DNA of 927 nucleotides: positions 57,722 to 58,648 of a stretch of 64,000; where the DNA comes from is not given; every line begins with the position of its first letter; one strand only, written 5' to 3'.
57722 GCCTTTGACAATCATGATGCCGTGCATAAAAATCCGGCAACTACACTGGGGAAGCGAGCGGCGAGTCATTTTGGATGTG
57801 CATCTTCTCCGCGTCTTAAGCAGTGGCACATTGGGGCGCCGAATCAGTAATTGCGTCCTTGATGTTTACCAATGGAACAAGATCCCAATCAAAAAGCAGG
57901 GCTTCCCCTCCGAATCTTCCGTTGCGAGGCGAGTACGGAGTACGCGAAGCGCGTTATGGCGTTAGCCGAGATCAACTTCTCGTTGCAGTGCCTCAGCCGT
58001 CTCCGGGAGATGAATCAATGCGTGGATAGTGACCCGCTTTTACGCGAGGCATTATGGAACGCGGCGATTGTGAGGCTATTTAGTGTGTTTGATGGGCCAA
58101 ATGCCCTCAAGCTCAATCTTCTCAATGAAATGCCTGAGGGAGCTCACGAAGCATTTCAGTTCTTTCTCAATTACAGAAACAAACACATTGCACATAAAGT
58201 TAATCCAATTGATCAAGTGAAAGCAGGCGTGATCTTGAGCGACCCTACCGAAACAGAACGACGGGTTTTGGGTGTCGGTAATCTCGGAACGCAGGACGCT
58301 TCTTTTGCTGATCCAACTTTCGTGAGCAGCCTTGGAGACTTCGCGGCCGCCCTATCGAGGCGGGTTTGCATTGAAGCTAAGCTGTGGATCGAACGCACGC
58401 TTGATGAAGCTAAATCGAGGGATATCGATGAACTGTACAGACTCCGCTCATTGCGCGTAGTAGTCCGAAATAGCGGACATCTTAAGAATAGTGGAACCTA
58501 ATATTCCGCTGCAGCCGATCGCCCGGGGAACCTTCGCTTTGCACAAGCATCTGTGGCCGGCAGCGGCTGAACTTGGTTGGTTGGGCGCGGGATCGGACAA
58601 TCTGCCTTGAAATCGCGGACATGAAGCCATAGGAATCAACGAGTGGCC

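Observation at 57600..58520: Low-GC orphan ORF with a candidate HEPN Rx5H motif at the entrance of a defence-island-like stretch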

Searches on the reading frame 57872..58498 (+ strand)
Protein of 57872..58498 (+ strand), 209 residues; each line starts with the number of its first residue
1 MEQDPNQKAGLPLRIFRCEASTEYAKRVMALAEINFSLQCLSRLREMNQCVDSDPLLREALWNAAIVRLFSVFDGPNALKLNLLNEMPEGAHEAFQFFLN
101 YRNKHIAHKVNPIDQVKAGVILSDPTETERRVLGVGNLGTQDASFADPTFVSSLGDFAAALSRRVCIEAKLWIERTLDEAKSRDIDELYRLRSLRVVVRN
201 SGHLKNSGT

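Call 3: search_protein_families(library=pfam, proteins=[window:57872-58498:+], max_evalue=10)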
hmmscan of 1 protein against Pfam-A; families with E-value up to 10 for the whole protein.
window:57872-58498:+ (209 aa): 0 families

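Call 4: search_protein_families(library=padloc, proteins=[window:57872-58498:+], max_evalue=10)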
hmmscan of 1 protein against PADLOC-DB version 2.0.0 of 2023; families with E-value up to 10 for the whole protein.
window:57872-58498:+ (209 aa): 0 families

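Call 5: search_protein_families(library=ncbifam, proteins=[window:57872-58498:+], max_evalue=10)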
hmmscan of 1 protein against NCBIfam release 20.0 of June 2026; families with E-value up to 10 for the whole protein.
window:57872-58498:+ (209 aa): 0 families

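Call 6: search_solved_structures(query=window:57872-58498:+, max_evalue=10)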
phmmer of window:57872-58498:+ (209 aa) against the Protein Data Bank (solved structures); distinct sequences matched with E-value up to 10: 1.
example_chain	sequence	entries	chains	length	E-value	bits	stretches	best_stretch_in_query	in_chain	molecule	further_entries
2kol_A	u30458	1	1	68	0.49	13.5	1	11-58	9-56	Stromal cell-derived factor 1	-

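Call 7: find_homologous_proteins(query=window:57872-58498:+, max_evalue=0.001)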
Query window:57872-58498:+ (209 aa): 20 proteins with E <= 0.001 among 579 candidates.
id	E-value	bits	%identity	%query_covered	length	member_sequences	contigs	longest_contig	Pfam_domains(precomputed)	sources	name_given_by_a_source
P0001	1.2e-133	461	100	100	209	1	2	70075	-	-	-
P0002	5.1e-78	279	62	100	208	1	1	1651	-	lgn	-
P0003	5.8e-77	276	62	100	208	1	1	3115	-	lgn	-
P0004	3.0e-76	274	60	98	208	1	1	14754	-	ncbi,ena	-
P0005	3.2e-73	264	58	98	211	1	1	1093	-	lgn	-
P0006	8.8e-73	262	58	98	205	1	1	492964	-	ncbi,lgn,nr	ncbi:MAG: hypothetical protein KZQ85_11735 [Candidatus Thiodiazotropha sp. (ex Myrtea sp. 'scaly one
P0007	6.5e-70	253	59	96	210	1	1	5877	-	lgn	-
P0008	3.5e-69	251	55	100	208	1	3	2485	-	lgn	-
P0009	4.3e-68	247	57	100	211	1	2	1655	-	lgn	-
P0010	1.7e-67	245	54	100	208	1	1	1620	-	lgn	-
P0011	1.4e-66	242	58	97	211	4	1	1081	-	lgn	-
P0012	3.0e-65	238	52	99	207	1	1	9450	-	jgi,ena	-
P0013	3.8e-65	237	53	100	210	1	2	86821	-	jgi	jgi:hypothetical protein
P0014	1.8e-62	229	53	94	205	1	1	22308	-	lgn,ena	-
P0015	5.6e-60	221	58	87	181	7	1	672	-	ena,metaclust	metaclust:\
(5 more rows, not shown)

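Call 12: search_solved_structures(query=A1, max_evalue=10, show_alignments=3)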
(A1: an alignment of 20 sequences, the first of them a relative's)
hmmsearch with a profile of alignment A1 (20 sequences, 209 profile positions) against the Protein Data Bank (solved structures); distinct sequences matched with E-value up to 10: 0.

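Call 13: find_encoding_contigs(protein=P0006, flank=8000, max_places=3)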
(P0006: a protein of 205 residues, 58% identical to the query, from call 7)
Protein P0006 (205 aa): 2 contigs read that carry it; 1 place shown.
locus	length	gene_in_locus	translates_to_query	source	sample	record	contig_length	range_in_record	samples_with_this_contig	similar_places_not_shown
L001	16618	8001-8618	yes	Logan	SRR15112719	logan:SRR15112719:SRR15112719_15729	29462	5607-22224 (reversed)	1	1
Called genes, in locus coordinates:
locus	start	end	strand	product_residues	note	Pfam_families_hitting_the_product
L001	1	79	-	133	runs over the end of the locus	PF01479:S4, PF28601:HSP15_C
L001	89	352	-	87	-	PF00462:Glutaredoxin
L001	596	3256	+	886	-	PF17900:Peptidase_M1_N, PF01433:Peptidase_M1, PF11940:DUF3458, PF17432:DUF3458_C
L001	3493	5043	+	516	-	PF05235:CHAD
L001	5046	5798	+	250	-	PF01656:CbiA, PF06564:CBP_BcsQ, PF09140:MipZ (faint), PF10609:ParA (faint), PF13614:AAA_31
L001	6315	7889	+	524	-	PF00078:RVT_1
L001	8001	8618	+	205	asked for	-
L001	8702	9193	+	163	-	PF08238:Sel1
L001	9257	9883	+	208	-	-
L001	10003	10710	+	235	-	-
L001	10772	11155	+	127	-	-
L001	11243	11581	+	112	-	-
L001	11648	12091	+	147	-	-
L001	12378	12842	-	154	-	-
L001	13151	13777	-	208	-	-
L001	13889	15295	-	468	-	PF00270:DEAD, PF04851:ResIII, PF00271:Helicase_C, PF03880:DbpA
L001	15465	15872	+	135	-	-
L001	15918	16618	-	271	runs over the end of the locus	PF05175:MTS (weak), PF01564:Spermine_synth (weak), PF13649:Methyltransf_25 (weak)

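Call 14: find_encoding_contigs(protein=P0013, flank=8000, max_places=3)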
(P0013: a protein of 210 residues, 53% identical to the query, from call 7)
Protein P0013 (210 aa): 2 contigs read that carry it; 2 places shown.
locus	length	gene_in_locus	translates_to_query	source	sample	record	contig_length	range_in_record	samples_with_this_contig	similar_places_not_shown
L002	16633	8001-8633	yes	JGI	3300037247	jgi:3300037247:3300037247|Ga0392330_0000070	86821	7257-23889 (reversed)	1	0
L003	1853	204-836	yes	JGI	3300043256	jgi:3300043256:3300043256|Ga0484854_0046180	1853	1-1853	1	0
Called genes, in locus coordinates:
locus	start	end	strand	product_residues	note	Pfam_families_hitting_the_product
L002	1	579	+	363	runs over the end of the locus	-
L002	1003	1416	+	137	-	-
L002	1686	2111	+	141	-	-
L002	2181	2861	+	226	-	-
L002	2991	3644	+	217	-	-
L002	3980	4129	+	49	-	-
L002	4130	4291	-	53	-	-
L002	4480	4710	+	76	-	-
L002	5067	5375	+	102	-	PF04365:BrnT_toxin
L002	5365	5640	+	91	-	PF12441:CopG_antitoxin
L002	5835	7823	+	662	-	PF08238:Sel1, PF23745:ANK_LRRK2 (faint), PF12796:Ank_2, PF13606:Ank_3 (faint), PF13857:Ank_5 (faint), PF00023:Ank (weak), PF13637:Ank_4, PF12796:Ank_2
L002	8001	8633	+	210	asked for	-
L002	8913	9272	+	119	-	-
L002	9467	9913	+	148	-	PF10543:ORF6N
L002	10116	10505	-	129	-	PF11141:DUF2914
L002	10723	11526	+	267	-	PF01177:Asp_Glu_race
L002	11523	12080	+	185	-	PF10646:Germane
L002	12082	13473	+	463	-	PF00206:Lyase_1, PF10415:FumaraseC_C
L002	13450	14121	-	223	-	PF00730:HhH-GPD, PF00633:HHH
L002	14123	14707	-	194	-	PF00857:Isochorismatase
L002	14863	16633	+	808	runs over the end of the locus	PF02574:S-methyl_trans, PF00809:Pterin_bind, PF03599:CdhD (weak), PF02607:B12-binding_2, PF02310:B12-binding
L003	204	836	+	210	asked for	-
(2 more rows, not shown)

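Call 15: find_encoding_contigs(protein=P0014, flank=8000, max_places=3)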
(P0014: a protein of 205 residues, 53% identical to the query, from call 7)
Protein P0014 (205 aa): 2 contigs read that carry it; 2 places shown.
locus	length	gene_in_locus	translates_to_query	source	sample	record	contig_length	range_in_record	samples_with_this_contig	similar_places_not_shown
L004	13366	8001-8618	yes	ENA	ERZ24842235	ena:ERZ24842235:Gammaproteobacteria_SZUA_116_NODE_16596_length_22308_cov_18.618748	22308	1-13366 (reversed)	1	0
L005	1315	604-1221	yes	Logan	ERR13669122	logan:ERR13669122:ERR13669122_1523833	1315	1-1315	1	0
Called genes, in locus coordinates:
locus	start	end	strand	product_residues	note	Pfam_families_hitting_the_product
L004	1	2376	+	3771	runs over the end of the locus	?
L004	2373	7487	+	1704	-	PF00691:OmpA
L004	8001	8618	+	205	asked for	-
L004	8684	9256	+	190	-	-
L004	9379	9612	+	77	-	-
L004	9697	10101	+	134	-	PF04828:GFA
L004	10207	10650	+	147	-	PF08327:AHSA1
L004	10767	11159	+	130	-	PF13474:SnoaL_3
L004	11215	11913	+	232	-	PF00117:GATase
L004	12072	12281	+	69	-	-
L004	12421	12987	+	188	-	-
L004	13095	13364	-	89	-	?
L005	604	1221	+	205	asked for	-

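Call 16: predict_structure(alignment_id=A1)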
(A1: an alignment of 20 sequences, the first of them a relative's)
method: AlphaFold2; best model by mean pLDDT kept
length: 209 residues; sequences in the alignment: 20
mean_pLDDT: 80.2   pTM: 0.69
mean pLDDT of the five models: 80.2, 78.0, 77.4, 76.2, 71.4
residues with pLDDT >= 90: 88; 70-90: 72; 50-70: 19; < 50: 30
segments of 3 or more residues with pLDDT < 50: 1-7, 108-116, 138-140, 199-209
pLDDT, mean of each block of 10 residues (from residue 1): 45 84 95 96 93 85 91 90 92 88 65 50 85 68 73 94 97 96 90 65 38
secondary structure, 60 per line:
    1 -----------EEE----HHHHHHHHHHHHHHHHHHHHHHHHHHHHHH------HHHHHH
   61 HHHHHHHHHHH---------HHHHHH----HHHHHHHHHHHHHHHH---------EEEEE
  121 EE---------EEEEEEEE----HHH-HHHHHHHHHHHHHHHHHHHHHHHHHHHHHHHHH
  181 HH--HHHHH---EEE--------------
elements in order: E12-14 H19-48 H55-71 H81-86 H91-106 E116-122 E132-139 H148-182 H185-189 E193-195

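Call 17: find_encoding_contigs(protein=P0004, flank=8000, max_places=2)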
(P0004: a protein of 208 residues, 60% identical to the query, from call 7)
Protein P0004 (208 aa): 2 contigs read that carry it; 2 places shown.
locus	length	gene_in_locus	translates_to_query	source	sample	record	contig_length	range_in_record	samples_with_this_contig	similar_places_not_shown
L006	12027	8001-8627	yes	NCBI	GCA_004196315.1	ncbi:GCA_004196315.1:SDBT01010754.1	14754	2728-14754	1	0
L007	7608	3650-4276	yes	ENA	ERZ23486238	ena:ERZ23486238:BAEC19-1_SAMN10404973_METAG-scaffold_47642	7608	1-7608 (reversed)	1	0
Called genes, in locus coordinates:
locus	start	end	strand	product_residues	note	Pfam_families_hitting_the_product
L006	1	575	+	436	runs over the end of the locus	PF02844:GARS_N, PF01071:GARS_A, PF02843:GARS_C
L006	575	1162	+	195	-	PF00551:Formyl_trans_N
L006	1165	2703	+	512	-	PF02142:MGS, PF01808:AICARFT_IMPCHas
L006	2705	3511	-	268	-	PF03009:GDPD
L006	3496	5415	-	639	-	PF01804:Penicil_amidase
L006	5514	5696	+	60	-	-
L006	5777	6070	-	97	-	-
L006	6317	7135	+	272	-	PF01149:Fapy_DNA_glyco, PF06831:H2TH, PF06827:zf-FPG_IleRS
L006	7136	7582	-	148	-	PF00186:DHFR_1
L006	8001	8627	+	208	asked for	-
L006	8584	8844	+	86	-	-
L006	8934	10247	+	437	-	PF01266:DAO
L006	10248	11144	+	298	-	PF00535:Glycos_transf_2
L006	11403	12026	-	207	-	?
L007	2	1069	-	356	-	?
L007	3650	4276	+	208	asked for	-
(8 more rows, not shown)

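Call 18: find_encoding_contigs(protein=P0012, flank=8000, max_places=2)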
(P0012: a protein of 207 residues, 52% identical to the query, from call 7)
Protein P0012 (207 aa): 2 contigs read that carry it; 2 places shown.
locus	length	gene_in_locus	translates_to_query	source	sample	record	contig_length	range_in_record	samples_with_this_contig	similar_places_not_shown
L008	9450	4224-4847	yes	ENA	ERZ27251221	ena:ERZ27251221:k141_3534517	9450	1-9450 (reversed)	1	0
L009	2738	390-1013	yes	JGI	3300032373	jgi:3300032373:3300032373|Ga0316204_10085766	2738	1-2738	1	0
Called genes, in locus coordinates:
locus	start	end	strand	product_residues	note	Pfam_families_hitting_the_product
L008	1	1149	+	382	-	?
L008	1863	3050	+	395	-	-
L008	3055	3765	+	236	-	-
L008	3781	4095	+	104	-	PF14110:DUF4282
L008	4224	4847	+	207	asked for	-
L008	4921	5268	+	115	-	PF13387:Lnb_N (weak), PF27349:IcsB_M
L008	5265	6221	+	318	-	PF00850:Hist_deacetyl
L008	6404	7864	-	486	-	PF04055:Radical_SAM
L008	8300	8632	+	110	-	-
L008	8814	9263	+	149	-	PF20815:GIY_YIG_2 (faint)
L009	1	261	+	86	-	?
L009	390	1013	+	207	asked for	-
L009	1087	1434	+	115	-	PF13387:Lnb_N (weak), PF27349:IcsB_M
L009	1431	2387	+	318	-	PF00850:Hist_deacetyl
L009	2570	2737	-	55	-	?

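Call 20: search_protein_representatives(alignment_id=A1)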
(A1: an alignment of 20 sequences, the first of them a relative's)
Query: 20 sequences, 209 profile positions. Proteins with E-value up to 0.001 (for the whole library): 685; up to 1e-10: 180; up to 1e-30: 9. The best 150 are listed.
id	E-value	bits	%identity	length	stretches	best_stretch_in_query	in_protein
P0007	1.7e-100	351.0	-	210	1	2-208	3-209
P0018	6.2e-90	316.5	-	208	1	5-208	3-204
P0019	1.2e-73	263.3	-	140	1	1-139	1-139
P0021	2.2e-68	246.1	-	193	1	47-205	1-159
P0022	1.8e-62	226.8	-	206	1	12-208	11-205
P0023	5.6e-59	215.4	-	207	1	12-207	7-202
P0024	9.5e-47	175.4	-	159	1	47-205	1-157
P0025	5.5e-44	166.4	-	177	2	95-208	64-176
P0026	5.8e-44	166.3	-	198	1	14-208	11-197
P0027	2.9e-30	121.6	-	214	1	10-207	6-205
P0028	8.1e-28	113.6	-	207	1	10-202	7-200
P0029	1.4e-27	112.8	-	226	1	16-206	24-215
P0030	4.7e-27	111.1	-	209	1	32-200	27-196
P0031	8.1e-25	103.8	-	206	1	9-200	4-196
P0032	1.9e-24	102.6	-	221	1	24-199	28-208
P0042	4.2e-22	94.9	-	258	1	18-201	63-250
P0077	3.4e-17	78.9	-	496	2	43-167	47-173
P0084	1.1e-16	77.2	-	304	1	13-198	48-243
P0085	1.1e-16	77.2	-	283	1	23-199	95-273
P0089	1.8e-16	76.5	-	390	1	18-200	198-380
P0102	1.1e-15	74.0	-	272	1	18-195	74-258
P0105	2.1e-15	73.0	-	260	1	19-193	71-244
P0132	1.4e-13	67.1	-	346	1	17-199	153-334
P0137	3.3e-13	65.9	-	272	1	33-201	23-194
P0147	1.3e-12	63.9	-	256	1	24-201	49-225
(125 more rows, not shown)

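Call 21: fold_search(model_id=the predicted structure, library=pdb)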
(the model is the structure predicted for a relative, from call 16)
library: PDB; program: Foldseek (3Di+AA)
matches with E <= 10: 263; with E <= 0.001: 0
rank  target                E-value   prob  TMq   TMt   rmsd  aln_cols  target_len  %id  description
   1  8cxm_0                1.3e-01  0.18  0.19  0.17  21.0       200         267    9  Cryo-EM structure of the supercoiled E. coli K12 flagellar filament core, Normal waveform (released 2022-09-07)
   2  8cvi_D                2.3e-01  0.16  0.19  0.15  21.2       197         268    9  Cryo-EM structure of the supercoiled EPEC H6 flagellar filament core Curly I waveform (released 2022-09-07)
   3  1f1m_A                3.7e-01  0.57  0.34  0.42   9.3       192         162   12  CRYSTAL STRUCTURE OF OUTER SURFACE PROTEIN C (OSPC) (released 2001-04-04)
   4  5knc_G                3.7e-01  0.10  0.15  0.16  23.7       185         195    9  Crystal structure of the 3 ADP-bound V1 complex (released 2016-11-02)
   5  1z7q_c                4.4e-01  0.28  0.28  0.26  13.2       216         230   11  Crystal structure of the 20s proteasome from yeast in complex with the proteasome activator PA26 from Trypanosome bruc (released 2005-08-09)
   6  4oyd_B                6.4e-01  0.23  0.22  0.37  17.6       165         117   13  Crystal structure of a computationally designed inhibitor of an Epstein-Barr viral Bcl-2 protein (released 2014-07-09)
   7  6uth_a                7.2e-01  0.16  0.26  0.25  15.6       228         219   12  Allosteric coupling between alpha-rings of 20S proteasome, 20S proteasome singly capped with a PA26/E102A_PANc, togeth (released 2020-09-09)
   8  3ipm_O                8.0e-01  0.16  0.27  0.26  14.7       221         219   14  Crystal Structure of Archaeal 20S Proteasome in Complex with the C-terminus of PAN (released 2009-12-29)
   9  8uxn_A                8.4e-01  0.33  0.31  0.25  22.5       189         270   13  Caulobacter crescentus FljM flagellar filament (symmetrized) (released 2024-06-26)
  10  9cef_A                9.4e-01  0.28  0.31  0.24  22.4       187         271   12  Caulobacter crescentus FljN flagellar filament (symmetrized) (released 2024-08-28)
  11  7xgf_A                9.4e-01  0.21  0.23  0.29  19.0       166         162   14  Crystal structure of BCL-xL in complex with computationally designed inhibitor protein (released 2022-07-20)
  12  8yt8_S                9.9e-01  0.14  0.19  0.22  14.1       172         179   10  Cryo-EM structure of the dystrophin glycoprotein complex (released 2024-12-11)
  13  7xge_A                1.0e+00  0.28  0.31  0.37  10.7       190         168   13  Crystal structure of MCL-1 in complex with computationally designed inhibitor protein (released 2022-07-20)
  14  2d4x                  1.0e+00  0.16  0.27  0.26  20.8       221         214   10  Crystal structure of a 26K fragment of HAP3 (FlgL) (released 2006-11-14)
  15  6xmj_Q                1.1e+00  0.15  0.26  0.27  12.1       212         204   11  Human 20S proteasome bound to an engineered 11S (PA26) activator (released 2020-07-22)
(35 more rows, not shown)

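Call 23: search_protein_families(library=pfam, alignment_id=A2, max_evalue=0.01)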
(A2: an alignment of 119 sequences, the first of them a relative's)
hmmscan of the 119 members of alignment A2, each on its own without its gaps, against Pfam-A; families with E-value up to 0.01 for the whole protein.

A. member 1, P0001 (209 aa): 0 families

B. families by the number of members that match (of 119 scanned): 3 families
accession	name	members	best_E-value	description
PF24131.1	DUF7398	1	0.00037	Family of unknown function (DUF7398)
PF17937.6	TetR_C_28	1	0.0025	Tetracyclin repressor-like, C-terminal domain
PF17478.7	VP4_helical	1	0.0055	Rotavirus VP4 helical domain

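Call 24: search_protein_families(library=padloc, alignment_id=A2, max_evalue=0.01)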
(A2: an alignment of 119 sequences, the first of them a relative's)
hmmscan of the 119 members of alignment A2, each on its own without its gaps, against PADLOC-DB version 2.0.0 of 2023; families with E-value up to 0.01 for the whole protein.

A. member 1, P0001 (209 aa): 0 families

B. families by the number of members that match (of 119 scanned): 6 families
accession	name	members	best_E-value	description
PDLC01874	CARF3--CARF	1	0.00051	-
PDLC01516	Csx21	1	0.0028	"CAS-III-A,CAS-III-D; associated"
PDLC01887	CARF4--CARF_PDDEXK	1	0.0038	-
PDLC04807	PDC-S02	1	0.007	-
PDLC01485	Csx21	1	0.0073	CAS-III-A; associated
PDLC00512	JetC1|JetC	1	0.009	DUF3584 domain; MukB-like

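Call 25: search_protein_families(library=ncbifam, alignment_id=A2, max_evalue=0.01)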
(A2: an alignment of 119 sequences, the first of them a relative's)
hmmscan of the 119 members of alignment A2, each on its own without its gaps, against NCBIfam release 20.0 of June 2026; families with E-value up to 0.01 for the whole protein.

A. member 1, P0001 (209 aa): 0 families

B. families by the number of members that match (of 119 scanned): 4 families
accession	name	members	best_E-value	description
NF001529.0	PRK00364.1-5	1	0.0046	co-chaperone GroES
TIGR03209.1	P21_Cbot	1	0.0049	botulinum neurotoxin transcription-activating sigma factor BotR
NF003051.0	PRK03968.1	1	0.0052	DNA primase large subunit PriL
NF009225.0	PRK12575.1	1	0.0091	succinate dehydrogenase/fumarate reductase iron-sulfur subunit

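Call 26: search_solved_structures(query=A2, max_evalue=10, show_alignments=3)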
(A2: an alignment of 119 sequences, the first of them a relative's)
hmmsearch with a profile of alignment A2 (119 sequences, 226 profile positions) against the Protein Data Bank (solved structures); distinct sequences matched with E-value up to 10: 0.

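Call 29: find_homologous_proteins(query=A2, max_evalue=0.001)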
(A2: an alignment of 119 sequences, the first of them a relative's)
Query A2 (119 sequences) (209 aa, profile of the alignment): 24 proteins with E <= 0.001 among 8000 candidates.
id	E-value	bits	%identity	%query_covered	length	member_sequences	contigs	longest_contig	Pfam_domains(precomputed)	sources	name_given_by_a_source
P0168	1.8e-72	261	30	79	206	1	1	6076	-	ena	-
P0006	1.2e-54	203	58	98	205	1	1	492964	-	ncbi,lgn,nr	ncbi:MAG: hypothetical protein KZQ85_11735 [Candidatus Thiodiazotropha sp. (ex Myrtea sp. 'scaly one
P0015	3.5e-54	202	58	87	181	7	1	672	-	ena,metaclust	metaclust:\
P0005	9.7e-54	200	58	98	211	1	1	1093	-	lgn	-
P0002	1.1e-53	200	62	100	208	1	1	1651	-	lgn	-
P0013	2.3e-53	199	53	100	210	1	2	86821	-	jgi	jgi:hypothetical protein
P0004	4.0e-53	198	60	98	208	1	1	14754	-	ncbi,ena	-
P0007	4.6e-53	198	59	96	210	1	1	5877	-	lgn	-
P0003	2.0e-52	196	62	100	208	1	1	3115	-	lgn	-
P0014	3.8e-52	195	53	94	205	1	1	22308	-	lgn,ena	-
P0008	5.3e-52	195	55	100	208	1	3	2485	-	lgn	-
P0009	1.2e-51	193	57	100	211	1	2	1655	-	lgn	-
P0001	8.2e-51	191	100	100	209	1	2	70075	-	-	-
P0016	1.4e-50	190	60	80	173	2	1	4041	-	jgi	-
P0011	1.7e-50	190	58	97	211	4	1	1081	-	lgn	-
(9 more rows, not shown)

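Call 30: search_protein_families(library=padloc, proteins=[P0077, P0089, P0132, P0084, P0085, P0042, P0102, P0105, P0137, P0147], max_evalue=0.1)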
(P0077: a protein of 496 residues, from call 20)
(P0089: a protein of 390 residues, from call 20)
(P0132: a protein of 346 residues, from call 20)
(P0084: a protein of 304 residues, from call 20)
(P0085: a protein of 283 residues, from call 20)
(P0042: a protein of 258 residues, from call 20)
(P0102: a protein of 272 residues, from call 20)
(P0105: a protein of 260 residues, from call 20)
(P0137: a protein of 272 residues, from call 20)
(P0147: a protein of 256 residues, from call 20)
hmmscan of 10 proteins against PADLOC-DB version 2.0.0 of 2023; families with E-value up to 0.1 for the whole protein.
P0077 (496 aa): 2 families
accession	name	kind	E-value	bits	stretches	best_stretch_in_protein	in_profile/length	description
PDLC01516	Csx21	-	0.0028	15.4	1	40-77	72-109/201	"CAS-III-A,CAS-III-D; associated"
PDLC01485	Csx21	-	0.0073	14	1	40-77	74-111/201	CAS-III-A; associated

P0089 (390 aa): 0 families

P0132 (346 aa): 0 families

P0084 (304 aa): 0 families

P0085 (283 aa): 0 families

P0042 (258 aa): 0 families

P0102 (272 aa): 0 families

P0105 (260 aa): 0 families

P0137 (272 aa): 0 families

P0147 (256 aa): 0 families
